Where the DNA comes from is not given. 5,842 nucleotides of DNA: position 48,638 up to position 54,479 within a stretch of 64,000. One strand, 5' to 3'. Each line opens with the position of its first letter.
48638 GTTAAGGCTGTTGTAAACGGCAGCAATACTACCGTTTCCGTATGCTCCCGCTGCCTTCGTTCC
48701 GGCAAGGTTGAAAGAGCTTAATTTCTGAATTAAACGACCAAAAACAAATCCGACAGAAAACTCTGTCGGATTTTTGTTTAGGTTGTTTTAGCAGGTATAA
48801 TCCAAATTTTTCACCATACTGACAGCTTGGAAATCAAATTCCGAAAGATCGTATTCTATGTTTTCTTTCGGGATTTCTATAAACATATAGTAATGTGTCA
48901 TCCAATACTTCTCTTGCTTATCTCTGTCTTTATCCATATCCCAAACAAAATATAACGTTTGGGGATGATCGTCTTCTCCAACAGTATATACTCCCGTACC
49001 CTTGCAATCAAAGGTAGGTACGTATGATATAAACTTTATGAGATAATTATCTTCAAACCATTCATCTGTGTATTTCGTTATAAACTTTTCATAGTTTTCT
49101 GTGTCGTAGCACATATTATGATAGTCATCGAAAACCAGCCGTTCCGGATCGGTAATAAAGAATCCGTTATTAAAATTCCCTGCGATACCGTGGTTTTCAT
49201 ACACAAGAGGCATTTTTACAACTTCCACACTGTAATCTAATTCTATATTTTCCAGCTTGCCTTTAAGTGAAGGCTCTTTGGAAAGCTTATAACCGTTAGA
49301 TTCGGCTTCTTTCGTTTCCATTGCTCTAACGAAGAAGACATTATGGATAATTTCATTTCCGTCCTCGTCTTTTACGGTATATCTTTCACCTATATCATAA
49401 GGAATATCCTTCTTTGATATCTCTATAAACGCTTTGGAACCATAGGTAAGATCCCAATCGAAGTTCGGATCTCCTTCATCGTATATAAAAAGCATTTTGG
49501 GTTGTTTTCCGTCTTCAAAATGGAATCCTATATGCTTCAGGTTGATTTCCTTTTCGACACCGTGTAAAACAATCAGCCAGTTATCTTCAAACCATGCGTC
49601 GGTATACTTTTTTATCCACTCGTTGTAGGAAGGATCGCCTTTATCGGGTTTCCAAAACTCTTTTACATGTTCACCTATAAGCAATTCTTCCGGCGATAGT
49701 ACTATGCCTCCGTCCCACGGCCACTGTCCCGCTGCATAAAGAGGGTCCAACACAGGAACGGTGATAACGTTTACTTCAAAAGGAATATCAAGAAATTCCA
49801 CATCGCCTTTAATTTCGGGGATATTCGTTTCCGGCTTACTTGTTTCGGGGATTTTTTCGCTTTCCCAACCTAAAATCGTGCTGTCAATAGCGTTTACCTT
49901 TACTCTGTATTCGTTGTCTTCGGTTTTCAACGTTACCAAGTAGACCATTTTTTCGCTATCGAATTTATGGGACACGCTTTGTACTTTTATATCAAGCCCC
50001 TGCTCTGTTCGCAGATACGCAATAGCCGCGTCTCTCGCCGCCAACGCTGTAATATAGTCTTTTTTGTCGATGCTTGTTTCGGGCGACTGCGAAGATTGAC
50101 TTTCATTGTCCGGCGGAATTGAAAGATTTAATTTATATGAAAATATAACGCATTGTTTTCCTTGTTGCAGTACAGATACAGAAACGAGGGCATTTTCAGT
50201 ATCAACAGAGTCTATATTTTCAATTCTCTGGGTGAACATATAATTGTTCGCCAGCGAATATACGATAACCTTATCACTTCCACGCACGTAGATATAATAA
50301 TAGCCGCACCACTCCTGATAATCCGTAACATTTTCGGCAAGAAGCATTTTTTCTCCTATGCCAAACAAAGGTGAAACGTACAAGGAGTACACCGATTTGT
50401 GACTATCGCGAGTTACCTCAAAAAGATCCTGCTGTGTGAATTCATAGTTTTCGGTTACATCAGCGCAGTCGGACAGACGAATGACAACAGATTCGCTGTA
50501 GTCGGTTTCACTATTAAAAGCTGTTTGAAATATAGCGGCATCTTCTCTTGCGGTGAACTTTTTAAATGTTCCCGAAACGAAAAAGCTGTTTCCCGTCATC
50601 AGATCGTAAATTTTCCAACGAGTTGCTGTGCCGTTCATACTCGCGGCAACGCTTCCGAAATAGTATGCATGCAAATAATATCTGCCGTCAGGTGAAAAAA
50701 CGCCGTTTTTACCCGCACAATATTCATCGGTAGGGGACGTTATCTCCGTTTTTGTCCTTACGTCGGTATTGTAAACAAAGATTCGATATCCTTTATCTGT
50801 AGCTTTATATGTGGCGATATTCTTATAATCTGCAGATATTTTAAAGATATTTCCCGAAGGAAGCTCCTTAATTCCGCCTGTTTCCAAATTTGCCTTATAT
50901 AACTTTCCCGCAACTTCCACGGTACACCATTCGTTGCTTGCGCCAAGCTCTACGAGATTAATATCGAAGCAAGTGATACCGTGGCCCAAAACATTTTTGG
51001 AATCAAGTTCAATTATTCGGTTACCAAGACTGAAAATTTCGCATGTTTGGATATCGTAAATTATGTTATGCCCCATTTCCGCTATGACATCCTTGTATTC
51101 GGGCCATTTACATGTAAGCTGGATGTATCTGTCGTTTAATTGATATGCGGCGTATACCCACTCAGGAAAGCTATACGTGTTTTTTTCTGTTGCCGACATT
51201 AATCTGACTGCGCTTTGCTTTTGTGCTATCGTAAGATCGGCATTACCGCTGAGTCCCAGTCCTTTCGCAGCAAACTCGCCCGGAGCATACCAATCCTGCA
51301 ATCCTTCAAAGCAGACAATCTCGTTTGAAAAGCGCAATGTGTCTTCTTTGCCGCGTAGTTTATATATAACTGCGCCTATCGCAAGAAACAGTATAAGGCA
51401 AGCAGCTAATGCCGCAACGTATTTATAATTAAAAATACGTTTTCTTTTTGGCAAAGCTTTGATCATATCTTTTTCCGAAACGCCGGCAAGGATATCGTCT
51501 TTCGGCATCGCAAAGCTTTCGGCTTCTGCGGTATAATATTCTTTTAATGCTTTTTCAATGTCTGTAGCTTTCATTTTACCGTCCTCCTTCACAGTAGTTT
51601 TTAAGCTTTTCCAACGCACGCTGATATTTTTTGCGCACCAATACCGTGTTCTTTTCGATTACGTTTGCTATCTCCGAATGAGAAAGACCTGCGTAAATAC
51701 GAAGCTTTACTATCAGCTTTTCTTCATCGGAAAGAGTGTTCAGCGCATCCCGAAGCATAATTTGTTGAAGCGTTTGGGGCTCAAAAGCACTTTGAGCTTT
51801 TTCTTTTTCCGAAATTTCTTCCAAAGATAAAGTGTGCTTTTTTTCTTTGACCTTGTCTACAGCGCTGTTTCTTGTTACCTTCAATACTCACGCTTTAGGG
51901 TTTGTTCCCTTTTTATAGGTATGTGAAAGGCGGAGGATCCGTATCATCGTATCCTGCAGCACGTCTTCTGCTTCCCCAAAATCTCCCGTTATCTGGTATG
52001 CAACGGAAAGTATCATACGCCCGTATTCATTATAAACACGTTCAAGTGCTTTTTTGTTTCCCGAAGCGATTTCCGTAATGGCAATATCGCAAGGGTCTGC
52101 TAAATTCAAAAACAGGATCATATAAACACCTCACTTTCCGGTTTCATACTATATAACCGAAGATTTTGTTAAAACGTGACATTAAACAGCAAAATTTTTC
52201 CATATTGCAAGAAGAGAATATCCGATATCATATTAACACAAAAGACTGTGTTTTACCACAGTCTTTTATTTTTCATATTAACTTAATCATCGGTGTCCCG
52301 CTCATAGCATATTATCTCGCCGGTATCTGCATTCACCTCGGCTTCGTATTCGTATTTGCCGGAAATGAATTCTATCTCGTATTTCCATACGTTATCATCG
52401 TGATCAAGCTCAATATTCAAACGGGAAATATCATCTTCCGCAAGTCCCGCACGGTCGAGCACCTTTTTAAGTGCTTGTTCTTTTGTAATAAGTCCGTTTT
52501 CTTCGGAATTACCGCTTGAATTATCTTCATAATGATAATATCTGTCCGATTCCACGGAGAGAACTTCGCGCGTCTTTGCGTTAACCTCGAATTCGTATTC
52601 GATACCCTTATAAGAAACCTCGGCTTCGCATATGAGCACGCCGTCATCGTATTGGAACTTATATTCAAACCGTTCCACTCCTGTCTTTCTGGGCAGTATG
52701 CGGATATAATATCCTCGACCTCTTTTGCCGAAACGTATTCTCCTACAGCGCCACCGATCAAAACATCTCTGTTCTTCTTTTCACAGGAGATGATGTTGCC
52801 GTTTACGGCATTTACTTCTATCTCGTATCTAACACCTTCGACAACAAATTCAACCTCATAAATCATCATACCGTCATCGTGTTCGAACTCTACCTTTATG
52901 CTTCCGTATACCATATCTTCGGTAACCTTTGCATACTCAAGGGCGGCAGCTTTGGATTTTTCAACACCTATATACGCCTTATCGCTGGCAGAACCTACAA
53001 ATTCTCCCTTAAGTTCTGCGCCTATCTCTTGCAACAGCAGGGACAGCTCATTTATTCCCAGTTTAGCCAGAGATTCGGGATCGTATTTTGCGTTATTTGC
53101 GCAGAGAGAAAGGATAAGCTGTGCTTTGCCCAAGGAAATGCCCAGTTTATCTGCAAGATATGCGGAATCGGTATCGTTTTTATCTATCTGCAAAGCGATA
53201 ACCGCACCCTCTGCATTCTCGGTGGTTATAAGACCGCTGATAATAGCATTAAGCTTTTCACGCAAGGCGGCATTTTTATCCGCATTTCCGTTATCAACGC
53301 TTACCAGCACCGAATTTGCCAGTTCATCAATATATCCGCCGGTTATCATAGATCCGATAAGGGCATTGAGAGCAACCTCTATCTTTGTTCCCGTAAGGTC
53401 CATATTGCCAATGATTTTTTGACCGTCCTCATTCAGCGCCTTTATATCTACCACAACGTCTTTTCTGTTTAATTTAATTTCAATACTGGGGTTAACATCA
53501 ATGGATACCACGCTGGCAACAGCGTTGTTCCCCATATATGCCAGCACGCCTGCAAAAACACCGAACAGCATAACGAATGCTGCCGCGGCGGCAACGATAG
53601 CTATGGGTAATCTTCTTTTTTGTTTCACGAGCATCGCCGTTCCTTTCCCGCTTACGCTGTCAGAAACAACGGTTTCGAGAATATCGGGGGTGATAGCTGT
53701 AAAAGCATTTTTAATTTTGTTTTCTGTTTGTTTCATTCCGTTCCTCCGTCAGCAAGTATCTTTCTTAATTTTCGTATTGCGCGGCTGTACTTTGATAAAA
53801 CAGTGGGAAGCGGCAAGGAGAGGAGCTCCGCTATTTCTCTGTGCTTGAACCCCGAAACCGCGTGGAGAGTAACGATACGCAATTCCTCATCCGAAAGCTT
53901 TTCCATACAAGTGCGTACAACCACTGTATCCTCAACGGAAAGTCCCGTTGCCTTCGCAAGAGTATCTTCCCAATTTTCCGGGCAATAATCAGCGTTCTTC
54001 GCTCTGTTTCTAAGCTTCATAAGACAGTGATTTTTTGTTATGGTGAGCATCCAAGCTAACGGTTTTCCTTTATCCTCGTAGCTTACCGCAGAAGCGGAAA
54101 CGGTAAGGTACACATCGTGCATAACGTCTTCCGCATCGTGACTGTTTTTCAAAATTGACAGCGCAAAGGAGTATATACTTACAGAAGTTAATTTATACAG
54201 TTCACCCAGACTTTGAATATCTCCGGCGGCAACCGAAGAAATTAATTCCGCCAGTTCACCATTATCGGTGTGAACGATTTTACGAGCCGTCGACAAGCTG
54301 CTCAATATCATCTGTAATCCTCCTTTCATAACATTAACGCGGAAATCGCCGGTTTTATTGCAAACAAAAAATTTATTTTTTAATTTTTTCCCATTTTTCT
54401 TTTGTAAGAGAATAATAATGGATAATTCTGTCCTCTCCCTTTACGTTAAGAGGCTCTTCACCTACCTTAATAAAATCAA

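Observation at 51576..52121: ECF sigma factor with TGA exactly at the near-invariant Trp codon of region 2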

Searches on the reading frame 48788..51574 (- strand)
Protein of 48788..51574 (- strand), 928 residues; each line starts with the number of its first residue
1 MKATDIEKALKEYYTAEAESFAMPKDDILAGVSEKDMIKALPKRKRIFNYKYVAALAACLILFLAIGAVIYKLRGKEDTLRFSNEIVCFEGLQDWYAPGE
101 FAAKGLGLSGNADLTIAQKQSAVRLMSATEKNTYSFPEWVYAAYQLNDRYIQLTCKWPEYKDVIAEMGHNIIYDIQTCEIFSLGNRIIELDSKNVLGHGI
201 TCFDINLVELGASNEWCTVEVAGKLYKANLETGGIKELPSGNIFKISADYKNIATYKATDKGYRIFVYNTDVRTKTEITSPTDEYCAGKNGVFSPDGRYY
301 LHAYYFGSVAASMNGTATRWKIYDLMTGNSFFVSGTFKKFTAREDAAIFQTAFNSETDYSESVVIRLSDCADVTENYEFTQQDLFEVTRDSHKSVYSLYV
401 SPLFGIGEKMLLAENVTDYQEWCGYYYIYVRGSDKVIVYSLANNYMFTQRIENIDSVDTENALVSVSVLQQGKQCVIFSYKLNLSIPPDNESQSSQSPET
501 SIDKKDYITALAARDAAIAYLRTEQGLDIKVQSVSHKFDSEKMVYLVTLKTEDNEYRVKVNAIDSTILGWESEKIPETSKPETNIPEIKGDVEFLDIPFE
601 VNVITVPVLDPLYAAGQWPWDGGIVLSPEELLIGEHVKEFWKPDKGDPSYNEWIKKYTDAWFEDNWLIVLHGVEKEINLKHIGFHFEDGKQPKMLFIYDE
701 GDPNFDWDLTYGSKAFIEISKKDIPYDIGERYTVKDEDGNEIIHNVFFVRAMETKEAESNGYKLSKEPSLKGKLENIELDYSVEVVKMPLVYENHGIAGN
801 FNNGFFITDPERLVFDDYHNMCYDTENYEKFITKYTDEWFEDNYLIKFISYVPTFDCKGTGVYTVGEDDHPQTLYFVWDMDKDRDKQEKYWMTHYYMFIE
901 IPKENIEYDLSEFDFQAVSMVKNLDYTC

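Call 5: search_protein_families(library=pfam, proteins=[window:48791-51574:-], max_evalue=0.01)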
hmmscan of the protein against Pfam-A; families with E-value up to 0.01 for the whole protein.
seq(928 aa): 0 families

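Call 38: search_protein_families(library=ncbifam, proteins=[window:48788-51574:-], max_evalue=0.01)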
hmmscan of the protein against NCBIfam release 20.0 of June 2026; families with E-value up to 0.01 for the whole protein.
window:48788-51574:- (928 aa): 0 families

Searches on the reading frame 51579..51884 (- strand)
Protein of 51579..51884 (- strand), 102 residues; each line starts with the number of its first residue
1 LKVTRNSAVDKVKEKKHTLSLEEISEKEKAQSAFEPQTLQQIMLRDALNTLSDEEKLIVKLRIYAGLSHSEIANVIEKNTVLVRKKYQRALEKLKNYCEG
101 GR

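Call 18: find_encoding_contigs(protein=window:51579-51884:-, flank=3000, max_places=10)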
Protein seq(102 aa) (102 aa): 6 contigs read that carry it; 4 places shown.
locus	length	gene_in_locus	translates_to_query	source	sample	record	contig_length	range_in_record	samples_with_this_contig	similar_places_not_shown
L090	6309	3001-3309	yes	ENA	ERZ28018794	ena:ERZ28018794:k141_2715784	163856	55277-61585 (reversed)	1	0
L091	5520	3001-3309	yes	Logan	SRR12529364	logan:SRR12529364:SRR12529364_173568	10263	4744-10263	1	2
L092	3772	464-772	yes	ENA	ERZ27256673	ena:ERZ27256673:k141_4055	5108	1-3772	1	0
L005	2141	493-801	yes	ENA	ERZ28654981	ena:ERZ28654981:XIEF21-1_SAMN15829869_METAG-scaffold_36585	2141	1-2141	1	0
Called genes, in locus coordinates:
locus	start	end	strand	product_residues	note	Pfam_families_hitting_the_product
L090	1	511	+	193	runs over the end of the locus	PF13302:Acetyltransf_3, PF00583:Acetyltransf_1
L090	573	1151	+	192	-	PF04542:Sigma70_r2, PF08281:Sigma70_r4_2, PF04545:Sigma70_r4 (weak)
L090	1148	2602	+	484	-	PF23750:RsgI_M, PF03413:PepSY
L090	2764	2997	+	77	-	PF04542:Sigma70_r2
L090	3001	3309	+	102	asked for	PF08281:Sigma70_r4_2, PF04545:Sigma70_r4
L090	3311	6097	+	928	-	-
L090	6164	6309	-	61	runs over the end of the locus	PF00830:Ribosomal_L28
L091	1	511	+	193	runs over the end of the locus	PF13302:Acetyltransf_3, PF00583:Acetyltransf_1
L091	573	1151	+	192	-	PF04542:Sigma70_r2, PF08281:Sigma70_r4_2, PF04545:Sigma70_r4 (weak)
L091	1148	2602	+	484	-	PF23750:RsgI_M, PF03413:PepSY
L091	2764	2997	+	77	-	PF04542:Sigma70_r2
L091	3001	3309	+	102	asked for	PF08281:Sigma70_r4_2, PF04545:Sigma70_r4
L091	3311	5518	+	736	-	?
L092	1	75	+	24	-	?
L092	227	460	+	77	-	PF04542:Sigma70_r2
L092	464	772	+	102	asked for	PF08281:Sigma70_r4_2, PF04545:Sigma70_r4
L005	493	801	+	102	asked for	PF08281:Sigma70_r4_2, PF04545:Sigma70_r4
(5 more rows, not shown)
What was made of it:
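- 51576..51884 (-): C-terminal ORF from TTG (codon 80), 102 aa: the rest of sigma-2, the linker and sigma-4. There is no Shine-Dalgarno sequence at a proper distance. Called as a 102-aa gene on the same 6 contigs (call 18).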

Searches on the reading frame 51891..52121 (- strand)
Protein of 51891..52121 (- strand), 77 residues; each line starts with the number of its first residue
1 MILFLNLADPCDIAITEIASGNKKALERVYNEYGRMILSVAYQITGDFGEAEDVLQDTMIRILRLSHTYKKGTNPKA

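Call 8: find_encoding_contigs(protein=window:51891-52121:-, flank=5000, max_places=10)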
Protein seq(77 aa) (77 aa): 6 contigs read that carry it; 5 places shown.
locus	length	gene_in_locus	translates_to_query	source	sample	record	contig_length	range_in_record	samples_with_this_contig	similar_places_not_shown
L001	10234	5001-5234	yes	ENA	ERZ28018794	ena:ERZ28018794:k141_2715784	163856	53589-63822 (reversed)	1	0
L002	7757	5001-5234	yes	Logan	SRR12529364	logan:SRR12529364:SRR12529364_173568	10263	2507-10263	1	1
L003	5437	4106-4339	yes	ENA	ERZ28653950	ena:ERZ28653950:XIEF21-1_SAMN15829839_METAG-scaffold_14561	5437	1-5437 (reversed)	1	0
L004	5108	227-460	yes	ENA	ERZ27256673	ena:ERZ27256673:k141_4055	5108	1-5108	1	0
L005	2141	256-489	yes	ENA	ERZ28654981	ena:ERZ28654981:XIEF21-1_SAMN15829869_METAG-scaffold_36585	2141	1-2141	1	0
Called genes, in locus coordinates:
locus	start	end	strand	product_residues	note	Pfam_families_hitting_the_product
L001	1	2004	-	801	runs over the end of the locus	-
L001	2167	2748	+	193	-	PF13302:Acetyltransf_3, PF00583:Acetyltransf_1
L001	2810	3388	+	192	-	PF04542:Sigma70_r2, PF08281:Sigma70_r4_2, PF04545:Sigma70_r4 (weak)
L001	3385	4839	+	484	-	PF23750:RsgI_M, PF03413:PepSY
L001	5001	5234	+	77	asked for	PF04542:Sigma70_r2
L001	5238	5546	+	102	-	PF08281:Sigma70_r4_2, PF04545:Sigma70_r4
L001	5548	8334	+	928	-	-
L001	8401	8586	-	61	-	PF00830:Ribosomal_L28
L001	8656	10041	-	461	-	PF01225:Mur_ligase, PF08245:Mur_ligase_M, PF02875:Mur_ligase_C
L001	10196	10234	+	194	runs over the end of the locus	-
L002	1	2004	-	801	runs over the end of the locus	-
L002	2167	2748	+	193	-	PF13302:Acetyltransf_3, PF00583:Acetyltransf_1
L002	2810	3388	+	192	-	PF04542:Sigma70_r2, PF08281:Sigma70_r4_2, PF04545:Sigma70_r4 (weak)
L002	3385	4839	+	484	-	PF23750:RsgI_M, PF03413:PepSY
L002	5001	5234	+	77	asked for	PF04542:Sigma70_r2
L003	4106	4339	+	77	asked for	PF04542:Sigma70_r2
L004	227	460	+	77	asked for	PF04542:Sigma70_r2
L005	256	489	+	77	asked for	PF04542:Sigma70_r2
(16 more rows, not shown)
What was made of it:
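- The same allele is on 6 contigs from at least 4 samples and several assemblers (calls 8, 18). Gene callers predict both pieces (calls 8, 18).
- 51888..52121 (-): N-terminal ORF (77 aa plus stop): sigma-2 helices up to the loop before the Trp helix. Called as a separate 77-aa gene in 6 public contigs (call 8).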

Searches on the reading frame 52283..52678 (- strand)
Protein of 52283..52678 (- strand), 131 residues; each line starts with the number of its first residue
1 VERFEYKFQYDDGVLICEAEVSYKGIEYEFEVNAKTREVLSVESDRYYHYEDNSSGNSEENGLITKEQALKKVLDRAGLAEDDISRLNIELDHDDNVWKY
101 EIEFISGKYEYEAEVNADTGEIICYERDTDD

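Call 42: search_protein_families(library=pfam, proteins=[window:52283-52678:-], max_evalue=0.001)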
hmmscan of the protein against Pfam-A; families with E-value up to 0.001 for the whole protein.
window:52283-52678:- (131 aa): 1 family
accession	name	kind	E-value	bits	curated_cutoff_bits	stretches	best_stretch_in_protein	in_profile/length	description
PF03413.25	PepSY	-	7.2e-13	49.1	24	1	64-123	2-57/60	Peptidase propeptide and YPEB domain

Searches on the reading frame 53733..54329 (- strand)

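Call 5: search_protein_families(library=pfam, proteins=[window:53733-54329:-], max_evalue=0.01)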
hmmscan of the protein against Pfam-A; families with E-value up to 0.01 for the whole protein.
window:53733-54329:- (198 aa): 4 families
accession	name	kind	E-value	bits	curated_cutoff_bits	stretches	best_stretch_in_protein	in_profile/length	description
PF04542.20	Sigma70_r2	-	1.1e-11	44.8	24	1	51-110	8-69/71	Sigma-70 region 2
PF08281.18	Sigma70_r4_2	-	3.6e-11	43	25.7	1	138-188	4-54/54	Sigma-70, region 4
PF04545.22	Sigma70_r4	-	1.5e-06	28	24.1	1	141-190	1-50/50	Sigma-70, region 4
PF07638.17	Sigma70_ECF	-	0.00028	21.3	21.1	0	142-184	133-175/185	ECF sigma factor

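Call 38: search_protein_families(library=ncbifam, proteins=[window:53733-54329:-], max_evalue=0.01)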
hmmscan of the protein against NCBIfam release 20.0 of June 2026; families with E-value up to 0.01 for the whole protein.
window:53733-54329:- (198 aa): 83 families (the best 25 are shown)
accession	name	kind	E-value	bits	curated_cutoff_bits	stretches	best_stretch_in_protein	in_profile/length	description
NF007228.0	PRK09646.1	subfamily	1.4e-24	86.8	226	1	18-192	9-190/194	ECF RNA polymerase sigma factor SigK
NF009172.0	PRK12519.1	subfamily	9.8e-24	84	222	1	21-194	11-191/194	RNA polymerase sigma factor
NF009167.0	PRK12514.1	equivalog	6.9e-22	78.2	265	1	22-192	3-178/180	RNA polymerase sigma factor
NF009168.0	PRK12515.1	subfamily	1e-20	74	236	1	28-197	11-184/189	RNA polymerase sigma factor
NF009189.0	PRK12537.1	equivalog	1.1e-20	73.9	261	1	30-192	14-181/182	RNA polymerase sigma factor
TIGR02985.1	Sig70_bacteroi1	subfamily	4.7e-20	72.4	126.4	1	42-192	4-162/162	RNA polymerase sigma-70 factor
NF058625.1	sigma_PG0214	equivalog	5.8e-19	68.4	130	1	51-192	16-161/170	GFO_1088 family ECF-type sigma factor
NF009166.1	PRK12513.1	equivalog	1e-18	67.7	206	1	28-194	11-188/193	RNA polymerase sigma factor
TIGR02937.1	sigma70-ECF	superfamily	1.8e-18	66.7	42.9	1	41-192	3-165/165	sigma-70 family RNA polymerase sigma factor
NF008888.0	PRK11922.1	equivalog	1.1e-17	64.5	204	1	23-193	14-197/231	RNA polymerase sigma factor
NF004113.0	PRK05602.1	equivalog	1.2e-16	61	208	1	15-195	21-204/211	RNA polymerase sigma factor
NF009195.0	PRK12543.1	subfamily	1.8e-16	60.2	197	1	22-190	3-176/192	RNA polymerase sigma factor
NF007225.0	PRK09643.1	equivalog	5.4e-16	58.9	190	1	24-193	12-183/204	RNA polymerase sigma factor SigM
NF007216.0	PRK09638.1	equivalog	1.4e-15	57.5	194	1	27-194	6-176/180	RNA polymerase sigma factor SigY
TIGR02983.1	SigE-fam_strep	subfamily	1.4e-15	57.5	141.55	1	40-192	7-158/162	SigE family RNA polymerase sigma factor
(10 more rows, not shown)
